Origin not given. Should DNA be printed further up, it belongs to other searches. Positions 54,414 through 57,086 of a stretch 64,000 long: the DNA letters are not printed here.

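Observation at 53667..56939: Unusual multi-domain Ser/Thr kinase combining a cytoplasmic kinase, a PAP2-like membrane domain, a PhnD-like periplasmic binding domain and a C-terminal anchor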

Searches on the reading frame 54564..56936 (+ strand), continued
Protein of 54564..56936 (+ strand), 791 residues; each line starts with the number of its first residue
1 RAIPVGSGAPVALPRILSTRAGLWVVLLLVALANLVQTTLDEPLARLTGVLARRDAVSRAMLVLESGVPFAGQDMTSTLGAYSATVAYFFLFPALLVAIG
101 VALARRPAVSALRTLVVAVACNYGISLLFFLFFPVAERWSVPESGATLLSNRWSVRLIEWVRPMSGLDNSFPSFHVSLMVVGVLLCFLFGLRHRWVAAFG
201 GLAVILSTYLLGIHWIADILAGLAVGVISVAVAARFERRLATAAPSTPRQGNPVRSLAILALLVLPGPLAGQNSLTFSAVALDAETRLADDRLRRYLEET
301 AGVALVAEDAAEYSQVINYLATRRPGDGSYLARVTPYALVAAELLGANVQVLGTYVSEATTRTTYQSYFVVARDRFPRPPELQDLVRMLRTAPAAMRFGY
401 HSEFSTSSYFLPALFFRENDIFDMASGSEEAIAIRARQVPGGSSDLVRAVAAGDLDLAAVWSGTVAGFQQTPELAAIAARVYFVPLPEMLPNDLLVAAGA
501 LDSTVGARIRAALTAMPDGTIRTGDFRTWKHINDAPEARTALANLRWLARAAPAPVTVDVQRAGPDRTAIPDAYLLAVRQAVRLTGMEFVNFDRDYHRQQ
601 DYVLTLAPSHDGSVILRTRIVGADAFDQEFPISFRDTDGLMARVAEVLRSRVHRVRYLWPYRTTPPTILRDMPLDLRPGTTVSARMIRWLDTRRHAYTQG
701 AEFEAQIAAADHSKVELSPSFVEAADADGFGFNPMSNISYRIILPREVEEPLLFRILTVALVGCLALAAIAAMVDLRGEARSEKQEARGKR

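Call 28: search_solved_structures(query=window:54564-56936:+, max_evalue=1, show_alignments=3)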
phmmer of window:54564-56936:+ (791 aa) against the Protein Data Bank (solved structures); distinct sequences matched with E-value up to 1: 1.
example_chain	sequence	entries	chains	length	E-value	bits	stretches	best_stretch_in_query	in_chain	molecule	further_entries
5jwy_A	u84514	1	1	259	0.94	11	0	84-248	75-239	Phosphatidylglycerophosphatase B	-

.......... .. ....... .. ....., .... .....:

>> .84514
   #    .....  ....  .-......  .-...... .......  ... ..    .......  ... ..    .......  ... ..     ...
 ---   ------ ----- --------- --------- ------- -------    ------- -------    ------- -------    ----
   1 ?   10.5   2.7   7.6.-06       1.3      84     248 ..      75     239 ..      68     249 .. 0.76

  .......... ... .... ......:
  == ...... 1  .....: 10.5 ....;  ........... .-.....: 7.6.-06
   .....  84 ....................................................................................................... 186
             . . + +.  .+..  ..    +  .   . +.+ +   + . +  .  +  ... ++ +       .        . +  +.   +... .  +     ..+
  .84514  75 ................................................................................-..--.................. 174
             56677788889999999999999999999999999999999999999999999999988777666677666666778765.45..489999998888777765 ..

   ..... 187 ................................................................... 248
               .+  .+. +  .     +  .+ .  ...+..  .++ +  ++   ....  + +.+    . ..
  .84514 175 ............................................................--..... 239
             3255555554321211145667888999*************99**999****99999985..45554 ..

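Call 48: search_protein_families(library=pfam, proteins=[P0074, P0080, P0082, P0088, P0086, L004:3494-5995:+], max_evalue=0.01)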
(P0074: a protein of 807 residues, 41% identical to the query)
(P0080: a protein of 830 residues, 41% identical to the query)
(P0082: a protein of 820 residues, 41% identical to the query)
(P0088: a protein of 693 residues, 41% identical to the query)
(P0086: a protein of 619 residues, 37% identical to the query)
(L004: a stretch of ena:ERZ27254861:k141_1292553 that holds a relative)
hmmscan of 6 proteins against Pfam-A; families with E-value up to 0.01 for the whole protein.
P0074 (807 aa): 1 family
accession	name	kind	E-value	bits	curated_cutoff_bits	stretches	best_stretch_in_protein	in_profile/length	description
PF12974.12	Phosphonate-bd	-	1.2e-11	44.9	27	1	82-273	53-221/242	ABC transporter, phosphonate, periplasmic substrate-binding protein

P0080 (830 aa): 1 family
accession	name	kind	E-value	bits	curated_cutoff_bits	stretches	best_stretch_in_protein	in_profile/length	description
PF12974.12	Phosphonate-bd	-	8.7e-20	71.6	27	1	41-303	4-240/242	ABC transporter, phosphonate, periplasmic substrate-binding protein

P0082 (820 aa): 1 family
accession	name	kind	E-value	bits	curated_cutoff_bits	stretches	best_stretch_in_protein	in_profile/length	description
PF12974.12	Phosphonate-bd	-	2.1e-19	70.3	27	1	34-280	2-223/242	ABC transporter, phosphonate, periplasmic substrate-binding protein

P0088 (693 aa): 1 family
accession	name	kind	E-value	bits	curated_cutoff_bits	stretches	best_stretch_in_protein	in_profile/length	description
PF12974.12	Phosphonate-bd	-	7.1e-07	29.3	27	1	11-138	108-223/242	ABC transporter, phosphonate, periplasmic substrate-binding protein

P0086 (619 aa): 1 family
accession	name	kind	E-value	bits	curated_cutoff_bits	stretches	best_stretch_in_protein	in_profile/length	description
PF12974.12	Phosphonate-bd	-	3.9e-17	62.9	27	1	78-308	19-219/242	ABC transporter, phosphonate, periplasmic substrate-binding protein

L004:3494-5995:+ (834 aa): 1 family
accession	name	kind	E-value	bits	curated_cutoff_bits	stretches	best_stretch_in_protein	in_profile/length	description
PF12974.12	Phosphonate-bd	-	1.3e-11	44.8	27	1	32-276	2-217/242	ABC transporter, phosphonate, periplasmic substrate-binding protein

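Call 55: search_protein_families(library=padloc, proteins=[P0031, P0103, P0075, P0012, L004:3494-5995:+], max_evalue=0.001)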
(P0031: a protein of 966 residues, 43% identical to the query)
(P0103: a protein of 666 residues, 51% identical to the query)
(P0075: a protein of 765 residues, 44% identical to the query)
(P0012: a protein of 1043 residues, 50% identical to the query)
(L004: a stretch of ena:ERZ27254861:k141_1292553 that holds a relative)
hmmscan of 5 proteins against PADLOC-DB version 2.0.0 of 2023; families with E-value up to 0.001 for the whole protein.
P0031 (966 aa): 6 families
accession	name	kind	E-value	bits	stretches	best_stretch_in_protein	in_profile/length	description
PDLC02012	SAVED5--SAVED_TIR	-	7.2e-14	49.7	1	3-73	15-87/404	-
PDLC05062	PDC-S66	-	1.5e-10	39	1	3-73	150-222/282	-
PDLC02421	Aga_TIR-PNTD1-PNTD2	-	2e-10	38.3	1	3-102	5-114/430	Class I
PDLC02403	Aga_TIR-PNTD1-PNTD2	-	3.6e-06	24.3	1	4-101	5-112/443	Class I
PDLC00434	ThsB1|ThsB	-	2.2e-05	21.7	1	4-78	141-217/396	TIR-like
PDLC00420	ThsB1|ThsB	-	0.00057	17.1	1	1-70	1-74/319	TIR-like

P0103 (666 aa): 2 families
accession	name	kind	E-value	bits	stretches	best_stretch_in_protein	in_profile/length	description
PDLC02016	SAVED_CHAT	-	8e-14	49.4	1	183-330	115-257/498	-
PDLC02988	chat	-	4.6e-07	27.4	1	64-338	77-325/455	-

P0075 (765 aa): 3 families
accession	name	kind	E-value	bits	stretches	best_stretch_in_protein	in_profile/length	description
PDLC02012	SAVED5--SAVED_TIR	-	8.2e-12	42.9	1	3-79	15-93/404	-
PDLC05062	PDC-S66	-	3.1e-05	21.5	1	3-74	150-223/282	-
PDLC02421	Aga_TIR-PNTD1-PNTD2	-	0.00086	16.5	0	19-106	22-118/430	Class I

P0012 (1043 aa): 0 families

L004:3494-5995:+ (834 aa): 0 families

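Call 81: search_protein_families(library=ncbifam, proteins=[P0012, P0031], max_evalue=0.01)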
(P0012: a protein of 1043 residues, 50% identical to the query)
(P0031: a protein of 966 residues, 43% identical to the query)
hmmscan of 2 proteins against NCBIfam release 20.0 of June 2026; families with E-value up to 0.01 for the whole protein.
P0012 (1043 aa): 2 families
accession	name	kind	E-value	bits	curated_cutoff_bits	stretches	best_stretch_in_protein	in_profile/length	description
TIGR01098.1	3A0109s03R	subfamily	1.3e-08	34.6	112.05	1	544-775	43-250/253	phosphate/phosphite/phosphonate ABC transporter substrate-binding protein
NF008813.0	PRK11837.1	equivalog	0.0014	18.6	229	1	422-487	100-166/202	undecaprenyl-diphosphate phosphatase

P0031 (966 aa): 6 families
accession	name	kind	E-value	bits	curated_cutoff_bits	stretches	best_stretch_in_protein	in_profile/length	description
NF058526.1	Thoeris_type3_ThcB4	equivalog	2.4e-09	36.5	220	1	4-74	130-202/375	Thoeris type III anti-phage system protein ThcB4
NF008813.0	PRK11837.1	equivalog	1.9e-05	24.7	229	1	325-391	102-169/202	undecaprenyl-diphosphate phosphatase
NF042941.1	Retron_TIR_antiphage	equivalog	1.9e-05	23.7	600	1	2-75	340-415/464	TIR domain-containing anti-phage reverse transcriptase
NF007975.0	PRK10699.1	equivalog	6.8e-05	22.4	261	1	327-394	158-230/254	phosphatidylglycerophosphatase B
NF007159.0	PRK09597.1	equivalog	0.00022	21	177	1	319-389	113-183/191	lipid A 1-phosphatase LpxE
TIGR01098.1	3A0109s03R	subfamily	0.00043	19.8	112.05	1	580-705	138-250/253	phosphate/phosphite/phosphonate ABC transporter substrate-binding protein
